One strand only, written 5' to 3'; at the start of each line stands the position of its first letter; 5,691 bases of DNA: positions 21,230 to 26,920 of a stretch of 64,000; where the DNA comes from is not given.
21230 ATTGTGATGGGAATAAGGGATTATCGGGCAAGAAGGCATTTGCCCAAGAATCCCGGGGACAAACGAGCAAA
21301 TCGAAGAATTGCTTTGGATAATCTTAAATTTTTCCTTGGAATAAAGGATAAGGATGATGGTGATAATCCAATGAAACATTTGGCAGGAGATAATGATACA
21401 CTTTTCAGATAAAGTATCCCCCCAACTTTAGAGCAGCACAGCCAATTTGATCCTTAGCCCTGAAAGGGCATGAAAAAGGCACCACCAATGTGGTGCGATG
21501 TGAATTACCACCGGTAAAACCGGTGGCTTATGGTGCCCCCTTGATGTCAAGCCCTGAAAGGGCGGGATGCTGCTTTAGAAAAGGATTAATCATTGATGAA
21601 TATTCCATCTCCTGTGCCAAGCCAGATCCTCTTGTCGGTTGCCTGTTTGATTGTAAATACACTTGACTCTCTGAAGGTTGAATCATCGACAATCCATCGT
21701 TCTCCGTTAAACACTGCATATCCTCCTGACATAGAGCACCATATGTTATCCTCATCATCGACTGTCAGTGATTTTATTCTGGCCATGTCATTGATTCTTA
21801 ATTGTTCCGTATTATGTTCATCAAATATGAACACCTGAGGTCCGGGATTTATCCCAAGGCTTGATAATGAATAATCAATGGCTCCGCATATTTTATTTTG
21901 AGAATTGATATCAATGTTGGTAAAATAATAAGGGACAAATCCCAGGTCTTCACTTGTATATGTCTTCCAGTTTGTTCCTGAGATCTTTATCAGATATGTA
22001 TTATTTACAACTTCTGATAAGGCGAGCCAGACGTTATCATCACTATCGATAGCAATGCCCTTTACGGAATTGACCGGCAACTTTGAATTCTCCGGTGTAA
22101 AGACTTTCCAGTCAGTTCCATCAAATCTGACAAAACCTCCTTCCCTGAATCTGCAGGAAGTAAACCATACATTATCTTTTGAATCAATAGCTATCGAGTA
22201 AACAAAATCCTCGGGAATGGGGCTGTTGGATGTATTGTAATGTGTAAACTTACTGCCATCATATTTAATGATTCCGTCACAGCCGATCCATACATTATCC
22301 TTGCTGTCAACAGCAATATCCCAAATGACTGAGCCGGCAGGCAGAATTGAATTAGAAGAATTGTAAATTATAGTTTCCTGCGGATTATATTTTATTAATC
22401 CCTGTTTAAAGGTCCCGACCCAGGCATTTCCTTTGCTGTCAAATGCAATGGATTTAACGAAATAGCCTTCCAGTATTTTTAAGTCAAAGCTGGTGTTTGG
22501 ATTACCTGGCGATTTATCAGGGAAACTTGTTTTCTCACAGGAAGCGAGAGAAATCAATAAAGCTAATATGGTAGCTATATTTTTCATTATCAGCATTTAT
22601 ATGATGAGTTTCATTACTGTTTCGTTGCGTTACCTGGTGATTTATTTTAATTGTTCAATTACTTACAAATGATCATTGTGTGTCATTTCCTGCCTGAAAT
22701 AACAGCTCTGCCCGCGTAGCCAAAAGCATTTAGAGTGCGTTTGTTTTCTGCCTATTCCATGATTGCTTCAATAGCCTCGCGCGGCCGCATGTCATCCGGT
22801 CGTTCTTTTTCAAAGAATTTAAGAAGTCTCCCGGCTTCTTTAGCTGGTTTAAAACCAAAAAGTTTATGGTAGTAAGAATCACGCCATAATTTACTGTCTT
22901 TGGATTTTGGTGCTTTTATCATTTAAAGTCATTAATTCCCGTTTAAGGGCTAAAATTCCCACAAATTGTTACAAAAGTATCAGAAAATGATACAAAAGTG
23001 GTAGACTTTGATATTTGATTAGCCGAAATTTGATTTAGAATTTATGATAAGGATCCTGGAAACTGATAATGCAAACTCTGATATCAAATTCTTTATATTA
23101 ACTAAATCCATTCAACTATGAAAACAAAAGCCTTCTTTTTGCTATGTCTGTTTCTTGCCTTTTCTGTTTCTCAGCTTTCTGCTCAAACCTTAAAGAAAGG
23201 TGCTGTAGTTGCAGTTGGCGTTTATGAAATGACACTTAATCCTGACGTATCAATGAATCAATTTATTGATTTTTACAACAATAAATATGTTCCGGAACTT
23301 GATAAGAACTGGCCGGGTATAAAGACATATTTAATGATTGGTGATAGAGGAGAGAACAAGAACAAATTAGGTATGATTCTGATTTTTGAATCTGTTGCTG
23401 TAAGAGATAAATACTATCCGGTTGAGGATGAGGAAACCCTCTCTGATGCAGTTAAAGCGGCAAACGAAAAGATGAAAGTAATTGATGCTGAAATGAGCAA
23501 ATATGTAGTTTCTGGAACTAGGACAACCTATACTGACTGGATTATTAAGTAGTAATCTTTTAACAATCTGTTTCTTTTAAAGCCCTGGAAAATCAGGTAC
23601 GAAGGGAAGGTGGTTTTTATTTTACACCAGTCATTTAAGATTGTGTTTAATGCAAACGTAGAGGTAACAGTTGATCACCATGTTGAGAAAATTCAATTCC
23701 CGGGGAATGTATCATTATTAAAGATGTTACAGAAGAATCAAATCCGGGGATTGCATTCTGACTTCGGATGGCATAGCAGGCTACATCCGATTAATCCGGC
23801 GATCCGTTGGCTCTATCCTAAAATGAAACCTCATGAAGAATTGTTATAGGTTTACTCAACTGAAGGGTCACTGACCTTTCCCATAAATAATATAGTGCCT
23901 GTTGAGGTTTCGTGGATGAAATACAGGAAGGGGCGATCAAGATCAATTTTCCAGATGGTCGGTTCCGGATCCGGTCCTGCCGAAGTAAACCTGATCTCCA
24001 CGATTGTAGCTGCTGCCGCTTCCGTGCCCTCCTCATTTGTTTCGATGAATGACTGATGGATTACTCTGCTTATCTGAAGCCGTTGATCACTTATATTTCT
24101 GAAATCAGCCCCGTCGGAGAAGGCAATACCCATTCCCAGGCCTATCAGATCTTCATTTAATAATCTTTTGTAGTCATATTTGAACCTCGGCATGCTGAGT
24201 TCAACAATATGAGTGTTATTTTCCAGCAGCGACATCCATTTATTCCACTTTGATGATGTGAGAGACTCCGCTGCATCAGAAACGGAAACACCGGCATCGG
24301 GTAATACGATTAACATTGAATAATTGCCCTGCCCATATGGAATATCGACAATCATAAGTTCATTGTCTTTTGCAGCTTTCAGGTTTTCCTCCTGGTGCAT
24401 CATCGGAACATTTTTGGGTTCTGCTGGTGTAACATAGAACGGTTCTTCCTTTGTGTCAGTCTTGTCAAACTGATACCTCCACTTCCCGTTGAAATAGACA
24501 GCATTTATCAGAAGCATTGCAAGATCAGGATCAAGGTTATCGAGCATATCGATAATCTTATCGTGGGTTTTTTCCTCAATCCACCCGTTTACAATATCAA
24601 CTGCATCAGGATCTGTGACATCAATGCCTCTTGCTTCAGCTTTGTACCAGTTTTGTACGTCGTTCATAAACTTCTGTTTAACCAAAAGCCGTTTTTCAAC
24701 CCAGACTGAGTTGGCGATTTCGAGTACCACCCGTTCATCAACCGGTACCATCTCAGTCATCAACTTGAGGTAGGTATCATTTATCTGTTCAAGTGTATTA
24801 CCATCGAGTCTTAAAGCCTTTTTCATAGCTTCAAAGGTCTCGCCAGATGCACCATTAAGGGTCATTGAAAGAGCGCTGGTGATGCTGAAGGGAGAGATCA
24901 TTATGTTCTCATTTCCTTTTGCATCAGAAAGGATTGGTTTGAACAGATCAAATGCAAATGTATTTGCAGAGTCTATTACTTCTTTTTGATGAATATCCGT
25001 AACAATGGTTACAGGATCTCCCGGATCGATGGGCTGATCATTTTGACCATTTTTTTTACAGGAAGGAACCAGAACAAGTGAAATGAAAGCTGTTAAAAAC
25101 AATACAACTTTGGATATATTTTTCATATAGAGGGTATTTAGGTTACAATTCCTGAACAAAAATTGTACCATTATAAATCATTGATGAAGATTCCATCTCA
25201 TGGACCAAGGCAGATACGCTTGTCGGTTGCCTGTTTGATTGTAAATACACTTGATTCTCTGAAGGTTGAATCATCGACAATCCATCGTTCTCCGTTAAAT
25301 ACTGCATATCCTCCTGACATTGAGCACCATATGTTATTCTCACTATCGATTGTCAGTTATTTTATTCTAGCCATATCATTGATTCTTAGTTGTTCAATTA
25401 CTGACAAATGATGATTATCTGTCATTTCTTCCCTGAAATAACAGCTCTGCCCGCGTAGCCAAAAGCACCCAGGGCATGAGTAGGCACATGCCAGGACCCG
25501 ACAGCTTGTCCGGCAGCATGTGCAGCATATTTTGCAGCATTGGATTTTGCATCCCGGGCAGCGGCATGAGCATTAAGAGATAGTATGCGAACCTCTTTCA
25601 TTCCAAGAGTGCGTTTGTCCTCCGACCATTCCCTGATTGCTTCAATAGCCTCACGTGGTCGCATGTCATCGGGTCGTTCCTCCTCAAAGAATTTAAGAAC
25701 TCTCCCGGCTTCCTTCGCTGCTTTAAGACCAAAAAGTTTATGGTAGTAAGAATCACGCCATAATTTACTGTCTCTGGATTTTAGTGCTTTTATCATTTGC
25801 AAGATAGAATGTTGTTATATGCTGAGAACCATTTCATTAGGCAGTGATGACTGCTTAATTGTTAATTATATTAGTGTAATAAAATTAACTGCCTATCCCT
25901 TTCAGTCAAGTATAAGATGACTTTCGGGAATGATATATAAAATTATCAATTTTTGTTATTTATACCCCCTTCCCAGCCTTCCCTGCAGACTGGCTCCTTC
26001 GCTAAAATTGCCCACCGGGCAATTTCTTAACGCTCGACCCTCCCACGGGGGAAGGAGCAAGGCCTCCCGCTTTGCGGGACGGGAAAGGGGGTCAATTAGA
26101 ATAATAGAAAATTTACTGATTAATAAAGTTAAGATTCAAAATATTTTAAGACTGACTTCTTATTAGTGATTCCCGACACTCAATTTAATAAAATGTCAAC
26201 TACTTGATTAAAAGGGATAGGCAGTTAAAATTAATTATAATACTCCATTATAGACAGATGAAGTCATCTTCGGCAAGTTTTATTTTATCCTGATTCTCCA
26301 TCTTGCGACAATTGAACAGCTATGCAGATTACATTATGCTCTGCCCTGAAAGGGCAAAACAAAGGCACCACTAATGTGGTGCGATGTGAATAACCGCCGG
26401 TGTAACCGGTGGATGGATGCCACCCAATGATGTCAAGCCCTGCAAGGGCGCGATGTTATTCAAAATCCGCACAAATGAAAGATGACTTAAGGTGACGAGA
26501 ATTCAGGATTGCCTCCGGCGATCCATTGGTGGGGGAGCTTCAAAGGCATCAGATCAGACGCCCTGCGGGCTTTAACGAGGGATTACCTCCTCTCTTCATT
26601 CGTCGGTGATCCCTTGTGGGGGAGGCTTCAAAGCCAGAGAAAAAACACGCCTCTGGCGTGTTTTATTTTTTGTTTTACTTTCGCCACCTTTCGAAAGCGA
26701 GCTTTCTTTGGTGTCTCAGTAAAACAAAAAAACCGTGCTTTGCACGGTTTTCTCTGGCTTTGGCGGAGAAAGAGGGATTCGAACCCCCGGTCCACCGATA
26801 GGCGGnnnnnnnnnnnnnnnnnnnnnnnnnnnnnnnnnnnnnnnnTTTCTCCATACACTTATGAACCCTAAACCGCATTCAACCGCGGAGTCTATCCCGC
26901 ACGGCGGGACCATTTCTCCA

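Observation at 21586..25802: Duplicated propeller + Imm5-like module with reciprocal decay, including a deletion between 10-bp direct repeats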

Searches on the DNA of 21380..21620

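Call 57: search_rna_families(source=window, start=21380, end=21620, threshold=evalue, max_evalue=1)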
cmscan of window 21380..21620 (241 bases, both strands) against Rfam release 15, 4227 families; matches with E-value up to 1: 0.
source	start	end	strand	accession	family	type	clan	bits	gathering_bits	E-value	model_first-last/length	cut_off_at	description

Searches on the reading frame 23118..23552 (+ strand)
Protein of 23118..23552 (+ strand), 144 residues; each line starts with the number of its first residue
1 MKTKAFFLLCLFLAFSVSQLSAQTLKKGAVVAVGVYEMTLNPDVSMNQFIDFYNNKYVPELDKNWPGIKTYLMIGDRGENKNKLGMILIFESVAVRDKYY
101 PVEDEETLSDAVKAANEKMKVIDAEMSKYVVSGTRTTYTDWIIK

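Call 5: search_protein_families(library=pfam, proteins=[window:23118-23552:+], max_evalue=0.01)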
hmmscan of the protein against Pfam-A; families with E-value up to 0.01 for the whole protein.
window:23118-23552:+ (144 aa): 0 families

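Call 6: search_protein_families(library=ncbifam, proteins=[window:23118-23552:+], max_evalue=0.01)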
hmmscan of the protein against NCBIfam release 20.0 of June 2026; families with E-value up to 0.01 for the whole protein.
window:23118-23552:+ (144 aa): 0 families

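Call 62: find_encoding_contigs(protein=window:23118-23552:+, flank=8000, max_places=8)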
Protein window:23118-23552:+ (144 aa): no gene with exactly this product is on record in the collection.

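Call 84: search_protein_families(library=padloc, proteins=[window:23118-23552:+], max_evalue=0.01)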
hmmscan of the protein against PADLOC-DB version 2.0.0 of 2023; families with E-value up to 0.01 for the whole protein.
window:23118-23552:+ (144 aa): 0 families
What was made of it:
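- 23118..23552 (+): 144-aa secreted protein of unknown family. It lies between the two copies. No Pfam, NCBIfam or PADLOC hit (calls 5, 6, 84).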

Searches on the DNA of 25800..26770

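Call 76: search_rna_families(source=window, start=25800, end=26770, threshold=evalue, max_evalue=1)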
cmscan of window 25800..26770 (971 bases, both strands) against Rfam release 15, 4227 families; matches with E-value up to 1: 7.
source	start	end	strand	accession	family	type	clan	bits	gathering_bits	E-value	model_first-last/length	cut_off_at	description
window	26636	26746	-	RF01859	Phe_leader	Cis-reg; leader;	-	31.2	55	0.0049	1-125/125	no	Phenylalanine leader peptide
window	26508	26755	+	RF00126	ryfA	Gene; sRNA;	-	20.7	80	0.0065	1-296/296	no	ryfA RNA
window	26680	26755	+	RF00512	Leu_leader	Cis-reg; leader;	-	20.7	50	0.14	1-148/148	no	Leucine operon leader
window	25839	25895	+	RF02367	Yfr20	Gene; sRNA;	-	20.6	44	0.47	1-89/89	no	Cyanobacterial functional RNA 20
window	26725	26770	-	RF00512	Leu_leader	Cis-reg; leader;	-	19.1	50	0.35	102-148/148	5'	Leucine operon leader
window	26640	26698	-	RF01394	isrK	Gene; sRNA;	-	18.8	50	0.16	1-77/77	no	isrK Hfq binding RNA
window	26546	26666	+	RF01394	isrK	Gene; sRNA;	-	15.9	50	0.94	1-77/77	no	isrK Hfq binding RNA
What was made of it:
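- Tried and rejected: There are no credible hits for the D3 repeat or for 25800-26770 (calls 57, 76).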
